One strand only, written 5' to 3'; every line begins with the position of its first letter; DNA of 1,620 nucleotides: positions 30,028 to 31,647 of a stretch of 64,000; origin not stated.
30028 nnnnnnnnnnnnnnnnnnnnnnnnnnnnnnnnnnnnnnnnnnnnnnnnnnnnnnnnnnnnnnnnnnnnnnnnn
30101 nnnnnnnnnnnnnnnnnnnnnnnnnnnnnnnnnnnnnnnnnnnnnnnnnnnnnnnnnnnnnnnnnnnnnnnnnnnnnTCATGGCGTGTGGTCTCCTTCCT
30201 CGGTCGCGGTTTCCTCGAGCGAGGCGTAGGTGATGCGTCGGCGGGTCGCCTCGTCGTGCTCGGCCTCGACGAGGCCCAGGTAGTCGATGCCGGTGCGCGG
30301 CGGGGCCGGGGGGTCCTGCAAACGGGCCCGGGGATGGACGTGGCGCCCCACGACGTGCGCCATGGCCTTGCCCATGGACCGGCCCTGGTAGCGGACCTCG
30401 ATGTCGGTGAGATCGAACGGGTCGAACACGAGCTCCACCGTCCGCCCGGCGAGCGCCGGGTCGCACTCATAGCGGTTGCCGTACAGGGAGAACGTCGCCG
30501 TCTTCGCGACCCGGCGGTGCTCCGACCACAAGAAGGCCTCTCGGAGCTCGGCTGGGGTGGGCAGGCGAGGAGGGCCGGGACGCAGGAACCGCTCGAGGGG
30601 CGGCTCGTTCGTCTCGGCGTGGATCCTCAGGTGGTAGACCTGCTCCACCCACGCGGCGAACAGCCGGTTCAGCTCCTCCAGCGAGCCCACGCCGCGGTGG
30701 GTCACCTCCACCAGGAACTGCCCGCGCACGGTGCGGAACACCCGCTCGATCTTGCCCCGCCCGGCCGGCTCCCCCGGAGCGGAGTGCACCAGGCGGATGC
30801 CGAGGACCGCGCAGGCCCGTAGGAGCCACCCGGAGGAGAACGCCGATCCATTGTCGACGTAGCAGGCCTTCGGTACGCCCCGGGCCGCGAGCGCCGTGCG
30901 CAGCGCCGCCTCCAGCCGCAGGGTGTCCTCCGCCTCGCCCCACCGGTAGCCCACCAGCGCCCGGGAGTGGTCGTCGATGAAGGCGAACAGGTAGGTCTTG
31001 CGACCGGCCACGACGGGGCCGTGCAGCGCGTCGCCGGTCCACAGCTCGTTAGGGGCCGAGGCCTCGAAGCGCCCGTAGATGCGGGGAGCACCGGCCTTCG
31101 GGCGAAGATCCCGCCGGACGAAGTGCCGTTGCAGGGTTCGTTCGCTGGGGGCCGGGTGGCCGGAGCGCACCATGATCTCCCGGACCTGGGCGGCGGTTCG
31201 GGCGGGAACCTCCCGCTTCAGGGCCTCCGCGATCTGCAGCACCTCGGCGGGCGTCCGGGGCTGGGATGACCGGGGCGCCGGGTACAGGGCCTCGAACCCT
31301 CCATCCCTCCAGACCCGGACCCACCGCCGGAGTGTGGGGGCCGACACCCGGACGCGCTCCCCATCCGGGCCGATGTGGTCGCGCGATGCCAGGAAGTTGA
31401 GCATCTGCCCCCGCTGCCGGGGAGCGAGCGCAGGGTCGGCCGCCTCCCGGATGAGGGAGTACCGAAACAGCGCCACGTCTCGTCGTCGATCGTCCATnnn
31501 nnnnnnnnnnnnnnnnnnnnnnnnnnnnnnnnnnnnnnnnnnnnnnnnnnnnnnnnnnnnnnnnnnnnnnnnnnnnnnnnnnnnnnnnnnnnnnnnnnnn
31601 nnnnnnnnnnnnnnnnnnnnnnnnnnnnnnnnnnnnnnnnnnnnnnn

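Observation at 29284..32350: Intact-looking 3,057-bp three-gene transposon inside a secreted-protein gene, with precise ends and a 5-bp target duplication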

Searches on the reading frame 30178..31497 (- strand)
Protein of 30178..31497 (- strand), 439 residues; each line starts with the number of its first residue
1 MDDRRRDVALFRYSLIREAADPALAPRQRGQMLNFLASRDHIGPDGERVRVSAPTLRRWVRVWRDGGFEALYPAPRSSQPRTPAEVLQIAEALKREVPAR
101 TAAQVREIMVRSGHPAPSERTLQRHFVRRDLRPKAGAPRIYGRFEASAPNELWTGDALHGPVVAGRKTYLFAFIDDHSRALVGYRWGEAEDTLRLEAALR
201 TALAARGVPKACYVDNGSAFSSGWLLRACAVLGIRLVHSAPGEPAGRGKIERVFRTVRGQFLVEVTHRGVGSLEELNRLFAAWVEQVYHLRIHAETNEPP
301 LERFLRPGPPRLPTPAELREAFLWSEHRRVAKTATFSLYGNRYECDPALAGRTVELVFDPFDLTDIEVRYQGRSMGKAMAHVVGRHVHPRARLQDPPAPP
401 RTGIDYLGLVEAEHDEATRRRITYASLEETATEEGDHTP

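Call 7: search_protein_families(library=pfam, proteins=[window:30181-31497:-], max_evalue=0.01)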
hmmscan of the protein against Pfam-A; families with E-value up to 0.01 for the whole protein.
window:30181-31497:- (439 aa): 6 families
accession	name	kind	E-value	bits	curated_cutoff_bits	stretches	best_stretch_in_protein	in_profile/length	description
PF00665.32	rve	-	6.8e-20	71.7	32.6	1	147-244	2-102/102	Integrase core domain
PF09299.17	Mu-transpos_C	-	2.3e-08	34.3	21.7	1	321-372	3-56/61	Mu transposase, C-terminal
PF13565.12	HTH_32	-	3.5e-08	34.3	33.7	1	55-125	1-72/73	Homeodomain-like domain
PF13518.12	HTH_28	-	2.1e-07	31.3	25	1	28-77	1-50/52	Helix-turn-helix domain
PF13683.12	rve_3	-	1.4e-05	25.2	26.5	1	233-293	2-59/67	Integrase core domain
PF22483.2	Mu-transpos_C_2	-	8.5e-05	22.6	27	1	323-372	9-55/73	Mu transposase, C-terminal domain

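Call 8: search_protein_families(library=ncbifam, proteins=[window:30181-31497:-], max_evalue=0.01)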
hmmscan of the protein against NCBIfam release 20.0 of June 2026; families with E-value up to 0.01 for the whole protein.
window:30181-31497:- (439 aa): 5 families
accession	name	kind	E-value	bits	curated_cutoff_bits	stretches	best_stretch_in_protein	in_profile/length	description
NF033577.2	transpos_IS481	equivalog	4.8e-48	164.1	224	1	47-304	21-284/284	IS481 family transposase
NF033516.0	transpos_IS3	equivalog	3.4e-25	89.1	160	1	89-296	155-360/369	IS3 family transposase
NF033594.2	transpos_ISNCY_2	equivalog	1.6e-18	67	250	1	102-348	93-331/368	ISNCY family transposase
NF033546.1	transpos_IS21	equivalog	5.7e-14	52.3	160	1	48-305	17-283/294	IS21 family transposase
NF033545.0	transpos_IS630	equivalog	9.5e-10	38.4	100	1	47-138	20-117/299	IS630 family transposase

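Call 9: find_encoding_contigs(protein=window:30178-31497:-, flank=6000, max_places=10)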
Protein window:30178-31497:- (439 aa): 1 contig read that carries it; 1 place shown.
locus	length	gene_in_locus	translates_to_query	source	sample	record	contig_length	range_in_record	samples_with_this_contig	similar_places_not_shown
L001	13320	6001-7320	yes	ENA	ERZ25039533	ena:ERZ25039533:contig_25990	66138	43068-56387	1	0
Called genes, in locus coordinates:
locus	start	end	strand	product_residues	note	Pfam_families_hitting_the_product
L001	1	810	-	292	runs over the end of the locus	PF00535:Glycos_transf_2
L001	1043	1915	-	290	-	PF13641:Glyco_tranf_2_3 (weak), PF00535:Glycos_transf_2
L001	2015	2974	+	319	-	PF00248:Aldo_ket_red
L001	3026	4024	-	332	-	PF00685:Sulfotransfer_1 (faint), PF13469:Sulfotransfer_3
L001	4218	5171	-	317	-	PF02494:HYR (faint), PF08308:PEGA (faint), PF07495:Y_Y_Y (faint), PF12245:Big_3_2 (faint), PF13750:Big_3_3 (faint), PF16370:MetallophosC (faint), PF19077:Big_13 (faint), PF22352:K319L-like_PKD (faint)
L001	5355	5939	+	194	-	PF20020:DUF6431 (weak), PF13384:HTH_23 (weak)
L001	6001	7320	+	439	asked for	PF13518:HTH_28 (weak), PF13565:HTH_32, PF00665:rve, PF13683:rve_3 (faint), PF09299:Mu-transpos_C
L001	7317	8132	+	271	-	PF13604:AAA_30 (weak), PF13401:AAA_22, PF09848:SLFN-g3_helicase (weak)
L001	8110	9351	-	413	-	PF02585:PIG-L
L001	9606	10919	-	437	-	PF02585:PIG-L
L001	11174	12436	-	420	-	PF02585:PIG-L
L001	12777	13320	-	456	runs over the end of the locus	PF02585:PIG-L, PF19077:Big_13 (faint)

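Call 20: search_dna_similar(query=window:30181-31497:-, collection=plasmids, mode=protein, max_rows=30)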
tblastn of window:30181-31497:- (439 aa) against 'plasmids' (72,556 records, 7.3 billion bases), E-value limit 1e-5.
Records with a match: 2019; places in all: 2675; records where one place covers at least 80% of the query: 221.
Best place of each record, by identity: 60-80% 11; <60% 2008.
By first word of the organism name: Staphylococcus 417; Acinetobacter 246; Klebsiella 210; Xanthomonas 184; Enterobacter 104; Enterococcus 83; Escherichia 50; Citrobacter 50; Pseudosulfitobacter 49; Bacillus 30; and 145 more.
By predicted mobility (MOB-suite, as given by PLSDB): mobilizable 798; conjugative 624; non-mobilizable 597.
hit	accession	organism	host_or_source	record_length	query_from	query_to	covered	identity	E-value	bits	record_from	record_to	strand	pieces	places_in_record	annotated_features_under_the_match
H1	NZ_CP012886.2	Mycobacterium intracellulare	sputum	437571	3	427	97%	61.0%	6e-150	478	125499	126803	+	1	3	DDE-type integrase/transposase/recombinase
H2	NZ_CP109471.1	Streptomyces sp. NBC_01462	-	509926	3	427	97%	60.6%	2e-150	479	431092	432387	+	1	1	DDE-type integrase/transposase/recombinase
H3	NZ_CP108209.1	Kitasatospora indigofera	-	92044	8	435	97%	60.2%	6e-147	469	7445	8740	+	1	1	DDE-type integrase/transposase/recombinase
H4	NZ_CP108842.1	Streptomyces chartreusis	-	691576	3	427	97%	60.5%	9e-151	480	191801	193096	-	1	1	DDE-type integrase/transposase/recombinase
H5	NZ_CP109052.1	Streptomyces subrutilus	-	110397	8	429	96%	60.6%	3e-149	476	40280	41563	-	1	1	DDE-type integrase/transposase/recombinase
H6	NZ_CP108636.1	Streptomyces sp. NBC_01136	-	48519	3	436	99%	58.7%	3e-149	476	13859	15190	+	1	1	DDE-type integrase/transposase/recombinase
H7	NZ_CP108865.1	Streptomyces virginiae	-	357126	8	427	96%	60.5%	7e-147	469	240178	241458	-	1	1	DDE-type integrase/transposase/recombinase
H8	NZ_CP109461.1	Streptomyces sp. NBC_01454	-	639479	8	424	95%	60.6%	6e-147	469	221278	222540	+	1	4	DDE-type integrase/transposase/recombinase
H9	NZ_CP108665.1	Streptomyces globisporus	-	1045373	3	438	99%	57.8%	6e-145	464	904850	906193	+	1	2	record has no annotation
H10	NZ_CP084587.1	Mycobacterium intracellulare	water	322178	2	435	99%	58.1%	2e-136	439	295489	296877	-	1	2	DDE-type integrase/transposase/recombinase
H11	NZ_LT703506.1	Mycobacterium intracellulare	natural / free-living,environmental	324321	2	435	99%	58.1%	2e-136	439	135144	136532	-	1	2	DDE-type integrase/transposase/recombinase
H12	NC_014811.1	Mycolicibacterium gilvum Spyr1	creosote contaminated soil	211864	2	435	99%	58.1%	2e-136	439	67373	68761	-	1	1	DDE-type integrase/transposase/recombinase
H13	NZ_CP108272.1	Streptomyces sp. NBC_00045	-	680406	7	429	96%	59.5%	1e-141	454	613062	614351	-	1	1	DDE-type integrase/transposase/recombinase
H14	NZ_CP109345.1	Streptomyces sp. NBC_01579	-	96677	8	424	95%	59.9%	2e-144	462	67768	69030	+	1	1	DDE-type integrase/transposase/recombinase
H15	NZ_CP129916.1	Streptomyces olivoreticuli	Cell culture,soil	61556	8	424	95%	59.8%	1e-123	471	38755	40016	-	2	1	hypothetical protein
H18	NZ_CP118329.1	Rhodococcus sp. DK17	pure culture,crude oil-contaminated soil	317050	2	436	99%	56.4%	5e-136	438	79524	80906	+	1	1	DDE-type integrase/transposase/recombinase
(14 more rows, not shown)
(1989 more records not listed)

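Call 21: get_annotated_region(hit=H1, flank=3000)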
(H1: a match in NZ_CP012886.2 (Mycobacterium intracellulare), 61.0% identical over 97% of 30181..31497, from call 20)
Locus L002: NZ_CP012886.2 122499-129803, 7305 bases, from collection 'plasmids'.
description: Mycobacterium intracellulare subsp. chimaera strain AH16 plasmid unnamed1, complete sequence
organism: Mycobacterium intracellulare (NCBI taxid 222805)
taxonomy: Bacteria; Actinomycetota; Actinomycetes; Mycobacteriales; Mycobacteriaceae; Mycobacterium; Mycobacterium intracellulare
host: -; source: sputum; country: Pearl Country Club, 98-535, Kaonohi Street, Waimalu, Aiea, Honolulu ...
typing (MOB-suite, as given by PLSDB): mobilizable; relaxase MOBP
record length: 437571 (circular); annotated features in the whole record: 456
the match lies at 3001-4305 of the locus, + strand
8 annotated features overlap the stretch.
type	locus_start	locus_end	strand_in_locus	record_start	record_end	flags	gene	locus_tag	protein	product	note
CDS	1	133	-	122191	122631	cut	-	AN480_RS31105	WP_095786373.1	hypothetical protein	-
CDS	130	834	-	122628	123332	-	-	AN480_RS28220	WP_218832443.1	class I SAM-dependent methyltransferase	-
CDS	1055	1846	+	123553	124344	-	-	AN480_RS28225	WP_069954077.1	hypothetical protein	-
CDS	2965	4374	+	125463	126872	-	-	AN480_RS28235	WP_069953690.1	DDE-type integrase/transposase/recombinase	GO:0015074 - DNA integration [Evidence IEA]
CDS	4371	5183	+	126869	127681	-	-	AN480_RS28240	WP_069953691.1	ExeA family protein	-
CDS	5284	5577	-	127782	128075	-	-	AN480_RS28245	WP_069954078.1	hypothetical protein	-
CDS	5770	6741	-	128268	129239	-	-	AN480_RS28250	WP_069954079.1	hypothetical protein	-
CDS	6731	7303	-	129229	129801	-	-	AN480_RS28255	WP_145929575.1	hypothetical protein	-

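Call 22: get_annotated_region(hit=H2, flank=3000)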
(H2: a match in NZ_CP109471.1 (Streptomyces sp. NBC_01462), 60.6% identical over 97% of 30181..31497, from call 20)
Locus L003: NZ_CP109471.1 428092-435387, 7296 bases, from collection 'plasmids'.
description: Streptomyces sp. NBC_01462 plasmid unnamed1, complete sequence
organism: Streptomyces sp. NBC_01462 (NCBI taxid 2903876)
taxonomy: Bacteria; Actinomycetota; Actinomycetes; Kitasatosporales; Streptomycetaceae; Streptomyces; Streptomyces sp. NBC 01462
host: -; source: -; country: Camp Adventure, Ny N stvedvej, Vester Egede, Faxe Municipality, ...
typing (MOB-suite, as given by PLSDB): mobilizable; replicon rep_cluster_1974; relaxase MOBP,MOBP,MOBP
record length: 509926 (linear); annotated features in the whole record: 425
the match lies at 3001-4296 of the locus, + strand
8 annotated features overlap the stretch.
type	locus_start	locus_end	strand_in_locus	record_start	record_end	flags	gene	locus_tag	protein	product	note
CDS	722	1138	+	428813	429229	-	-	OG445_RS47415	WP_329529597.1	hypothetical protein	-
CDS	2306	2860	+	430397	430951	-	-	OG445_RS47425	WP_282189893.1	DUF6431 domain-containing protein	-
CDS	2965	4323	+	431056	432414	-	-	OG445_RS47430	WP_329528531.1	DDE-type integrase/transposase/recombinase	GO:0015074 - DNA integration [Evidence IEA]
CDS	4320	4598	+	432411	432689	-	-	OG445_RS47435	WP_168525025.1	hypothetical protein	-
CDS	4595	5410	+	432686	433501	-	-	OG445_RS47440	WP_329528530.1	AAA family ATPase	-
CDS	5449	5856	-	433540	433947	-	-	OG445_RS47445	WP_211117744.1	ankyrin repeat domain-containing protein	-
CDS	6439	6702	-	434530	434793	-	-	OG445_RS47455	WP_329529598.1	hypothetical protein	-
CDS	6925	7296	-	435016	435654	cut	-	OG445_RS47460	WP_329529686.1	hypothetical protein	-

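Call 23: get_annotated_region(hit=H18, flank=3000)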
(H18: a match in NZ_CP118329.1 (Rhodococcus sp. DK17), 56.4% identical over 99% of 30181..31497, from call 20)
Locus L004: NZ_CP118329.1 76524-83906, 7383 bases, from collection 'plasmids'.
description: Rhodococcus sp. DK17 plasmid pDK2, complete sequence
organism: Rhodococcus sp. DK17 (NCBI taxid 186196)
taxonomy: Bacteria; Actinomycetota; Actinomycetes; Mycobacteriales; Nocardiaceae; Rhodococcus; Rhodococcus sp. DK17
host: -; source: pure culture,crude oil-contaminated soil; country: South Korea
typing (MOB-suite, as given by PLSDB): non-mobilizable
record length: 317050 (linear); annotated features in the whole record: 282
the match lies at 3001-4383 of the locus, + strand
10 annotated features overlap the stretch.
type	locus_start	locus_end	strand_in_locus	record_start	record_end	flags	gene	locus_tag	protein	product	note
CDS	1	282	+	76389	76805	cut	-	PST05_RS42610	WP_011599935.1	hypothetical protein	-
CDS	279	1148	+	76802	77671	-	-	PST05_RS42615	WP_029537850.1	RAMP superfamily CRISPR-associated protein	-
CDS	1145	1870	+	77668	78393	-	-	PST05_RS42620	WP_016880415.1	hypothetical protein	-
CDS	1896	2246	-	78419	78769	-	-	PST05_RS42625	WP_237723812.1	hypothetical protein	-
CDS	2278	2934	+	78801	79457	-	-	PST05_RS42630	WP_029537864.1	hypothetical protein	-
CDS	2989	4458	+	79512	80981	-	-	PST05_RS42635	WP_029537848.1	DDE-type integrase/transposase/recombinase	GO:0015074 - DNA integration [Evidence IEA]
CDS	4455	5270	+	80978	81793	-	-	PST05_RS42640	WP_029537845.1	AAA family ATPase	-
CDS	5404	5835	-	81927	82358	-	-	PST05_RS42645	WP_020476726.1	hypothetical protein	-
CDS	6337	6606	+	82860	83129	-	-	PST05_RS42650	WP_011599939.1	WhiB family transcriptional regulator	-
CDS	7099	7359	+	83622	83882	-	-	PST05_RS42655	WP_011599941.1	hypothetical protein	-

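Call 32: find_related_loci(query=window:30181-31497:-, collection=genome_contigs, flank=4000)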
Query window:30181-31497:- (439 aa) in genome_contigs; peptide patterns used: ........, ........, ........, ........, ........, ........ (x = any residue, [..] = any of these).
182 stretches matched a pattern; 118 encode a relative of the query (tblastn E <= 1e-3); the best 80 are kept; 80 distinct loci.
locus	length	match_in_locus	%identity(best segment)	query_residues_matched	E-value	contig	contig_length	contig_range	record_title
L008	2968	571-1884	62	2-434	2e-174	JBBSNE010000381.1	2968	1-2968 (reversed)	MAG: Euzebyales bacterium isolate LS5_sbin.5 LS5_sbin.5_K_382591_L_2968_cov_78.3070, whole genome shotgun sequence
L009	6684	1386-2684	62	2-429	4e-165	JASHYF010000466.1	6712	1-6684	MAG: Solirubrobacteraceae bacterium isolate JOPF276 JOPF_NEAR_contig_1585191, whole genome shotgun sequence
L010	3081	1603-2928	61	1-436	2e-169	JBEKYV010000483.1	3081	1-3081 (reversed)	MAG: Solirubrobacteraceae bacterium isolate SPRUCE 683 SPRUCE_683_483, whole genome shotgun sequence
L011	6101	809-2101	61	2-427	8e-161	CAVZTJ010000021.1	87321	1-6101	MAG: uncultured Actinomycetota bacterium isolate MFD09603.bin.1.44 genome assembly, contig: contig_9768, whole genome sh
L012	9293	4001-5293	61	2-427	3e-159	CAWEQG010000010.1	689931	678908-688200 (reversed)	MAG: uncultured Solirubrobacterales bacterium isolate MFD01872.bin.2.12 genome assembly, contig: contig_27327, whole gen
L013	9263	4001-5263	61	9-424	8e-158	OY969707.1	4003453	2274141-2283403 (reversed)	MAG: uncultured Solirubrobacterales bacterium isolate MFD05521.bin.2.159 genome assembly, chromosome: 1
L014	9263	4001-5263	61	9-424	8e-158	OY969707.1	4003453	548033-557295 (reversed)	MAG: uncultured Solirubrobacterales bacterium isolate MFD05521.bin.2.159 genome assembly, chromosome: 1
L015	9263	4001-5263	61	9-424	3e-157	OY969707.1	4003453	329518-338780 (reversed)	MAG: uncultured Solirubrobacterales bacterium isolate MFD05521.bin.2.159 genome assembly, chromosome: 1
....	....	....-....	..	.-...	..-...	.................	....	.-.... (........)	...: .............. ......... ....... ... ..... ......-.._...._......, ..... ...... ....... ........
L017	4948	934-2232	60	2-427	1e-159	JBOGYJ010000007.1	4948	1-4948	MAG: Solirubrobacteraceae bacterium isolate TC-S_metabat2.bin.269_sub k127_3782002, whole genome shotgun sequence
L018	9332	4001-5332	60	2-437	5e-157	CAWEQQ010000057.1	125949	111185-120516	MAG: uncultured Solirubrobacterales bacterium isolate MFD01872.bin.2.80 genome assembly, contig: contig_87253, whole gen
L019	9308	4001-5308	60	1-427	4e-156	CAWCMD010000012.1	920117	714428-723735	MAG: uncultured Solirubrobacterales bacterium isolate MFD01872.bin.1.223 genome assembly, contig: contig_55770, whole ge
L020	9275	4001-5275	58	3-427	1e-155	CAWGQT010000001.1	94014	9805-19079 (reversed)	MAG: uncultured Solirubrobacterales bacterium isolate MFD05502.bin.1.138 genome assembly, contig: contig_15190, whole ge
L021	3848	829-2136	60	2-430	4e-161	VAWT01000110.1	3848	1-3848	MAG: Actinobacteria bacterium isolate AC_13 14_0903_16_20cm_scaffold_13088, whole genome shotgun sequence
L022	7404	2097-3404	59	3-430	8e-156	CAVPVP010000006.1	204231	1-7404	MAG: uncultured Solirubrobacterales bacterium isolate MFD00125.bin.2.56 genome assembly, contig: contig_19734, whole gen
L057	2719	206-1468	60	8-424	9e-157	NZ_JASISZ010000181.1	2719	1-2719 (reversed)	Streptomyces sp. PH10-H1 NODE_181_length_2719_cov_68.628086, whole genome shotgun sequence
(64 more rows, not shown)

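Call 35: search_solved_structures(query=window:30181-31497:-, max_evalue=1)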
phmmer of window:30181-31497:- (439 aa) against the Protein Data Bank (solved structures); distinct sequences matched with E-value up to 1: 127 (the best 60 are shown).
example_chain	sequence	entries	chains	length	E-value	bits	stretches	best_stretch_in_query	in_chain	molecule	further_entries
5ejk_A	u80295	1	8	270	1.5e-07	34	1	148-317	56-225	Gag-Pro-Pol polyprotein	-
1c0m_A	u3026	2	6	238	1.7e-07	33.8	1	148-318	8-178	PROTEIN (INTEGRASE) | RSV INTEGRASE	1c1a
4fw2_A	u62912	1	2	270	1.8e-07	33.7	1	148-318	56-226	Integrase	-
7jn3_A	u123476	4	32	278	2.3e-07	33.4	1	148-317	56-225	integrase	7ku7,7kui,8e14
1vsd_A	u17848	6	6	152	4.4e-07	32.4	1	146-263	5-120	INTEGRASE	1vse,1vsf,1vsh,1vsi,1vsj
3o4q_A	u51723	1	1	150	5.9e-07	32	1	148-263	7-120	integrase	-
3o4n_A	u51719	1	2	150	6e-07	32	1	148-263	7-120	integrase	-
1cxq_A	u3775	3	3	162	6.9e-07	31.8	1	148-263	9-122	AVIAN SARCOMA VIRUS INTEGRASE | PROTEIN (AVIAN SARCOMA VIRUS INTEGRASE)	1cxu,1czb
1asu_A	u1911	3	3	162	7.6e-07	31.6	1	148-263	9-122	AVIAN SARCOMA VIRUS INTEGRASE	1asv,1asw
1a5v_A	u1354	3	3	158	8e-07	31.6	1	148-263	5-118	INTEGRASE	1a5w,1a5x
1vsm_A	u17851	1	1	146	8.1e-07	31.5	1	148-263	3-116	PROTEIN (INTEGRASE)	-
4fw1_A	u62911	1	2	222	2.4e-06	30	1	148-318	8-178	Integrase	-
1cz9_A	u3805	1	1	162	2.9e-06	29.7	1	148-263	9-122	AVIAN SARCOMA VIRUS INTEGRASE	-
1vsk_A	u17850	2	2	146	3.4e-06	29.5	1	149-263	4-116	INTEGRASE | PROTEIN (INTEGRASE)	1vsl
8rdu_R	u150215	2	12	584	4.9e-06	29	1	203-375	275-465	TnsB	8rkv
8q4d_A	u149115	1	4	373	0.00014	24.2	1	240-372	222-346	Putative transposase for insertion sequence element IS5376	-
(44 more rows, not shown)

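Call 36: search_solved_structures(query=L001:7317-8129:+, max_evalue=1)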
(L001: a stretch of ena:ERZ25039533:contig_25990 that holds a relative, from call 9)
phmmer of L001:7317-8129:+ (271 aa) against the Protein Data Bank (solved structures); distinct sequences matched with E-value up to 1: 1.
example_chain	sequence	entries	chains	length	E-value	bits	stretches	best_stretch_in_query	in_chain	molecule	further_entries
8xvb_A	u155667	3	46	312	0.09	15.7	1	41-189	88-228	ATP-dependent target DNA activator B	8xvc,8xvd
